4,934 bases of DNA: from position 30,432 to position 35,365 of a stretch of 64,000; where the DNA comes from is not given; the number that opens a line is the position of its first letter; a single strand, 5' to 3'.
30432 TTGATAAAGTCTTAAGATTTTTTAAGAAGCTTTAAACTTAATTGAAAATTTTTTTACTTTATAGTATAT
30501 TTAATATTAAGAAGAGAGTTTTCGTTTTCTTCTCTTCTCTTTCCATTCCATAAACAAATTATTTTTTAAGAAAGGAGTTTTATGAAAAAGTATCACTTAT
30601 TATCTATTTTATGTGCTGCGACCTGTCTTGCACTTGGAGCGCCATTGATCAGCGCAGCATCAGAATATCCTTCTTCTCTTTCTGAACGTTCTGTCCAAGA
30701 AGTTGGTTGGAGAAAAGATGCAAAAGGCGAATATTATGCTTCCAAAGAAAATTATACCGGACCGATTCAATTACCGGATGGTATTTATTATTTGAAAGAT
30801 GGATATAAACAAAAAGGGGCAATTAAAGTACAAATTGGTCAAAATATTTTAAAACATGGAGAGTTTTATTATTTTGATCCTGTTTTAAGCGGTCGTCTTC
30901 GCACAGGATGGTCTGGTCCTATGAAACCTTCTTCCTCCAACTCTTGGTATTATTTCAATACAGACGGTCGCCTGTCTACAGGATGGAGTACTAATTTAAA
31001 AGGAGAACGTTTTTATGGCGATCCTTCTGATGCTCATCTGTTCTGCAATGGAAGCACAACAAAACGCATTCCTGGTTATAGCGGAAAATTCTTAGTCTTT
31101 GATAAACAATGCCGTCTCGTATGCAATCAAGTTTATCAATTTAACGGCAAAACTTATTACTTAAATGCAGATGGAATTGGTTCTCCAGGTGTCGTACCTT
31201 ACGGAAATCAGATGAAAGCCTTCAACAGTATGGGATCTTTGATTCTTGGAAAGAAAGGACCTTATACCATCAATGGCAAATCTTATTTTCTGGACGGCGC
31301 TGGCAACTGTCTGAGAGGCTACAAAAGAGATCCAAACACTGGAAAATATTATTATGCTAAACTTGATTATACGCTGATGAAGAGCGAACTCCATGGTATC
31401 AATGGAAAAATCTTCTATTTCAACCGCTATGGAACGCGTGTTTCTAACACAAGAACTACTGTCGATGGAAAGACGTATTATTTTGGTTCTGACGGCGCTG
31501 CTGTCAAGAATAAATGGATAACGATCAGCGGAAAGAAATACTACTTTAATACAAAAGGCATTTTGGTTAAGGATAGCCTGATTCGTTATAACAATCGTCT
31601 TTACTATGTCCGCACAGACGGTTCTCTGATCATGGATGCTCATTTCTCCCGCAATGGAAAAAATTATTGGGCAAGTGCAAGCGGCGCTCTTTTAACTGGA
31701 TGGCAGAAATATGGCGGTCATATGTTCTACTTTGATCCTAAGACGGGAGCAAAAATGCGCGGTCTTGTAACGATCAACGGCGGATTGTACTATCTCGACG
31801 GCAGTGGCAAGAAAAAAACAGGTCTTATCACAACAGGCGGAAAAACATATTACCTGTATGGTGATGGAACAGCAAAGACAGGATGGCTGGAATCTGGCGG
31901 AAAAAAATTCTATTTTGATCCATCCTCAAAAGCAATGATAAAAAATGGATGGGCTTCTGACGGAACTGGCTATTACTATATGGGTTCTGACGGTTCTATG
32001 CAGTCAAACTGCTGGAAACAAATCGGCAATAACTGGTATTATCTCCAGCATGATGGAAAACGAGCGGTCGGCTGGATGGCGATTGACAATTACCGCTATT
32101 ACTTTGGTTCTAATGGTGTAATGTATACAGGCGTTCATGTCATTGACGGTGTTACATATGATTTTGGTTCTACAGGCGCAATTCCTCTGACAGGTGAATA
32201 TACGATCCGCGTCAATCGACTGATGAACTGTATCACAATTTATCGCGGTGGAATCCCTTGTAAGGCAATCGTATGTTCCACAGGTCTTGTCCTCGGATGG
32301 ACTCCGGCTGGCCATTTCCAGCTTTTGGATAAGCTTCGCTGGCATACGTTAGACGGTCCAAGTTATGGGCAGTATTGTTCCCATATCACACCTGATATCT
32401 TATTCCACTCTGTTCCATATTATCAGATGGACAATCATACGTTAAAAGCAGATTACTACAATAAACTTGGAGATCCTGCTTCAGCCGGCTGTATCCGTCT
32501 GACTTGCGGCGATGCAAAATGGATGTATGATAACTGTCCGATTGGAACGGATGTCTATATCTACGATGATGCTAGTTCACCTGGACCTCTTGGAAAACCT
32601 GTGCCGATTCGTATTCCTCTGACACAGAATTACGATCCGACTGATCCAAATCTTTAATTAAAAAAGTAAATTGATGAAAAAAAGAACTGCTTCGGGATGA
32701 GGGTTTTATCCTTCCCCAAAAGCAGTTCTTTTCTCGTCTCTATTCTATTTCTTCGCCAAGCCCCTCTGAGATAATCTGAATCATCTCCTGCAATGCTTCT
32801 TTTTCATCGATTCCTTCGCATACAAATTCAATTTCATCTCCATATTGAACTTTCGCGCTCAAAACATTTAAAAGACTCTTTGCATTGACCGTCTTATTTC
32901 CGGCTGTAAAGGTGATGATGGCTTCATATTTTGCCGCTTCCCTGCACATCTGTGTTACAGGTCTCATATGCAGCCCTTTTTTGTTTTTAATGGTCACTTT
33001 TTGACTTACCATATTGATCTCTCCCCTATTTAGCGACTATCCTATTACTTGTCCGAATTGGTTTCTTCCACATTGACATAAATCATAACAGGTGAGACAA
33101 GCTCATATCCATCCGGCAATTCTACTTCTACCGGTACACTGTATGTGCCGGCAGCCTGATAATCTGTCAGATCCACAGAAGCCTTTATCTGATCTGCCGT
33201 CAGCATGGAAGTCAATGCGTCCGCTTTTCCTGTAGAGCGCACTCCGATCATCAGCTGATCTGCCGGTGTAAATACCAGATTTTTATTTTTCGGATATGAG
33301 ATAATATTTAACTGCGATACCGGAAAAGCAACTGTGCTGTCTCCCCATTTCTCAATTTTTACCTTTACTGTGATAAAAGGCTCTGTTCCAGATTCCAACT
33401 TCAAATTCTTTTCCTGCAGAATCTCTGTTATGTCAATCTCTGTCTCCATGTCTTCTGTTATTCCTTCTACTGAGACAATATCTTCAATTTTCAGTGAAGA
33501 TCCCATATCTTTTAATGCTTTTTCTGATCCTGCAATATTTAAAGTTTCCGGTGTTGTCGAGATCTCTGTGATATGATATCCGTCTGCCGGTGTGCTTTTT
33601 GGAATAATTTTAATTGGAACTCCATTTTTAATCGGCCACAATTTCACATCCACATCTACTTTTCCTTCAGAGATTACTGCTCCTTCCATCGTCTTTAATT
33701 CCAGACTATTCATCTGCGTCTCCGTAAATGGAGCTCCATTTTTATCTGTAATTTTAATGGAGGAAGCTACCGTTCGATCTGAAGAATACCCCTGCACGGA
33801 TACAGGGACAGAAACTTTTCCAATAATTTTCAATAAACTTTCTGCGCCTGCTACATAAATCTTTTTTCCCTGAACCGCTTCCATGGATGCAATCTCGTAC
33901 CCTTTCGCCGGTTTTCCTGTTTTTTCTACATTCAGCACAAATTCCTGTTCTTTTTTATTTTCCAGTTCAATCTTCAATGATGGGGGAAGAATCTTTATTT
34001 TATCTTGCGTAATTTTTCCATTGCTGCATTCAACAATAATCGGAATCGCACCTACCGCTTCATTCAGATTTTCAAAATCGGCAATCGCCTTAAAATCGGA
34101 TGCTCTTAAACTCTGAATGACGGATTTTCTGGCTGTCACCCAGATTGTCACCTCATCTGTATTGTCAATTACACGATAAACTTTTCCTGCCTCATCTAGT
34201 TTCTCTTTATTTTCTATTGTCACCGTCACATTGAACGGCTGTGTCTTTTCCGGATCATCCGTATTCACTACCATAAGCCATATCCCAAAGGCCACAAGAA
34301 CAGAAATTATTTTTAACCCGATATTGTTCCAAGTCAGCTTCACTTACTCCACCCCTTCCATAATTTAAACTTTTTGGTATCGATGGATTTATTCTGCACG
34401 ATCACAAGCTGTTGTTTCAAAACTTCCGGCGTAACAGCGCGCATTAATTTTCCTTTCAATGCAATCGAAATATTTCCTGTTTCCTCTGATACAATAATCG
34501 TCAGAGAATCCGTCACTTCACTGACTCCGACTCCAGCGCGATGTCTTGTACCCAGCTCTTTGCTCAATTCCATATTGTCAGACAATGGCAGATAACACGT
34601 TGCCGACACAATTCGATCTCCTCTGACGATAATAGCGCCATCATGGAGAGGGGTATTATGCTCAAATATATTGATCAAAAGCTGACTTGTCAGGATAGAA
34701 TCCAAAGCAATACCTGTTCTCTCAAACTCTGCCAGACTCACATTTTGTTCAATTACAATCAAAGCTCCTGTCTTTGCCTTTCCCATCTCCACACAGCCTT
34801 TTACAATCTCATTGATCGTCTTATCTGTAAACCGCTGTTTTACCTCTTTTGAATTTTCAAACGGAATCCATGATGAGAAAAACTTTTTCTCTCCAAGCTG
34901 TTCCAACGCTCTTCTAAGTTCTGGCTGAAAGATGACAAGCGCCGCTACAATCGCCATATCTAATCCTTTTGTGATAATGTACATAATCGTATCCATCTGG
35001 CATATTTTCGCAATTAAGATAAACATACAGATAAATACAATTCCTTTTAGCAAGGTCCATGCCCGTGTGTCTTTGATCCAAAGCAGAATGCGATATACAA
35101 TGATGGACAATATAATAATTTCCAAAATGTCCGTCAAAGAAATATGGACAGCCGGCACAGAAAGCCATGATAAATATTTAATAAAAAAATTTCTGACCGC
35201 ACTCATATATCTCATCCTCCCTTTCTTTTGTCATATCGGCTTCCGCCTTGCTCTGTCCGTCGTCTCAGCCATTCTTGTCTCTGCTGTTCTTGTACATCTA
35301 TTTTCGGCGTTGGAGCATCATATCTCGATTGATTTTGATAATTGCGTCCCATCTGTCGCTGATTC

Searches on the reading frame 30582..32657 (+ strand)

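Call 60: search_protein_families(library=pfam, proteins=[window:30582-32657:+], max_evalue=0.00001)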
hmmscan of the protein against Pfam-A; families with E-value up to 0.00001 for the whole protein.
window:30582-32657:+ (691 aa): 4 families
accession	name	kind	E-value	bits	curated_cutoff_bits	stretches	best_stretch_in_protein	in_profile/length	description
PF19127.6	Choline_bind_3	-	6.7e-41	138.4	27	3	413-457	2-47/47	Choline-binding repeat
PF01473.26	Choline_bind_1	-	4.5e-25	87.1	20.5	0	310-327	1-18/19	Putative cell wall binding repeat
PF03734.19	YkuD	-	1.3e-15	58.7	23.4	1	540-660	2-146/146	L,D-transpeptidase catalytic domain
PF19085.6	Choline_bind_2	-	8.9e-08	32.7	27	0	307-347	2-36/38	Choline-binding repeat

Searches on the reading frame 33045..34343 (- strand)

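Call 60: search_protein_families(library=pfam, proteins=[window:33045-34343:-], max_evalue=0.00001)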
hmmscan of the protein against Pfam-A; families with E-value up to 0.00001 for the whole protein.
window:33045-34343:- (432 aa): 1 family
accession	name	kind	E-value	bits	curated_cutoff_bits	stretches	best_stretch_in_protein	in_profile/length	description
PF07949.17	YbbR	-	3.9e-20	72.4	22.3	0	242-328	1-81/81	YbbR-like protein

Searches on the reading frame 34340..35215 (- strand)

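Call 60: search_protein_families(library=pfam, proteins=[window:34340-35215:-], max_evalue=0.00001)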
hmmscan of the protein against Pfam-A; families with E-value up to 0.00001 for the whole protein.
window:34340-35215:- (291 aa): 2 families
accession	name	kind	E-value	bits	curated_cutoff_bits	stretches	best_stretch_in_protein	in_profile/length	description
PF02457.21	DAC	-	1.2e-43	147.9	27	1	139-257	2-119/119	DisA bacterial checkpoint controller nucleotide-binding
PF19293.4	CdaA_N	-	1.5e-08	35.1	23.8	1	23-99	3-80/81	CdaA N-terminal transmembrane domain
